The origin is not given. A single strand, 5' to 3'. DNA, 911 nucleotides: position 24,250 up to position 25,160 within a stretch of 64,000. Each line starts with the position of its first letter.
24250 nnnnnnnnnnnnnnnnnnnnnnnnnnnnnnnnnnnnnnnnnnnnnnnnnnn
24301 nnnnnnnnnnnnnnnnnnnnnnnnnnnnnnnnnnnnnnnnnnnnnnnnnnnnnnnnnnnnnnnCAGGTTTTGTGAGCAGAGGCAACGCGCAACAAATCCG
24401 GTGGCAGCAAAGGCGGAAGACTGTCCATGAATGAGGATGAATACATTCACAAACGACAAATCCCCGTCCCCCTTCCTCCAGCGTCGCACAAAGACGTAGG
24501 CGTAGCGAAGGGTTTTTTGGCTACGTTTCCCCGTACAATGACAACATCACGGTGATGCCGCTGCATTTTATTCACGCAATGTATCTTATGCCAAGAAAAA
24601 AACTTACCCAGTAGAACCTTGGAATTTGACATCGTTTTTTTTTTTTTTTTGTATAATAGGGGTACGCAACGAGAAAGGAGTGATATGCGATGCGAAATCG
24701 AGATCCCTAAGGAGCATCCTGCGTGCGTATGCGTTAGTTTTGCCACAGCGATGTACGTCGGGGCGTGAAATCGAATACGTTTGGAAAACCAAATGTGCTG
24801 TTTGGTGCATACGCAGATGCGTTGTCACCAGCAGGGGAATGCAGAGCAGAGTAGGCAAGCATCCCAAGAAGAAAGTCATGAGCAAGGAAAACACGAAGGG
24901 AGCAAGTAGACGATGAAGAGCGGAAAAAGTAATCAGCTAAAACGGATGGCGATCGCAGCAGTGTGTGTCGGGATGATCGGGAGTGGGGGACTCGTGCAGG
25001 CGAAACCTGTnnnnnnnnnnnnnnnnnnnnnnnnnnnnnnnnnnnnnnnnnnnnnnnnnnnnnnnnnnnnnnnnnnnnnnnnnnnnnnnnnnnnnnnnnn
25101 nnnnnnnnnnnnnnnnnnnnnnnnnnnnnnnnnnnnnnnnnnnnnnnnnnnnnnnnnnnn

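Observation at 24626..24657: T16 homopolymer forms the spacer of a consensus promoter: a candidate slipped-strand phase-variation switch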

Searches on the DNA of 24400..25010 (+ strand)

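Call 33: search_rna_families(source=window, start=24400, end=25000, threshold=evalue, max_evalue=10)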
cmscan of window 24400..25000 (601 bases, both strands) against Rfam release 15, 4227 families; matches with E-value up to 10: 6.
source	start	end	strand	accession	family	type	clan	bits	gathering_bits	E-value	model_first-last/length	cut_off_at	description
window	24765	24811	+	RF03055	RAGATH-30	Gene; sRNA;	-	16.7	59.5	1.5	1-59/59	no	RAGATH-30 RNA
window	24596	24649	-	RF01743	leu-phe_leader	Cis-reg; leader;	-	15.2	70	9.9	1-162/162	no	leu/phe leader RNA from Lactococcus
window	24750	24811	+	RF02026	mir-2833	Gene; miRNA;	-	15.1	65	7.7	1-69/69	no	mir-2833 microRNA precursor family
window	24801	24821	+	RF01083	UPD-PK2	Cis-reg;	-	14.7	32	9.5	1-21/21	no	Pseudoknot of upstream pseudoknot domain (UPD) of the 3'UTR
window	24937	25000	-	RF02595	EBv-sisRNA-1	Gene;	-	12.3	58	6.8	21-81/81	5'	Epstein-Barr virus stable intronic sequence RNA 1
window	24560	24576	-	RF01834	fiv_FSE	Cis-reg; frameshift_element;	-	12.1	53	7.5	1-35/35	no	ribosomal frameshift site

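Call 48: search_dna_similar(query=window:24440-25010:+, collection=plasmids, mode=distant, max_rows=10)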
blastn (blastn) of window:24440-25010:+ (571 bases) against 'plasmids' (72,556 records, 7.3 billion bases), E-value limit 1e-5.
No match.
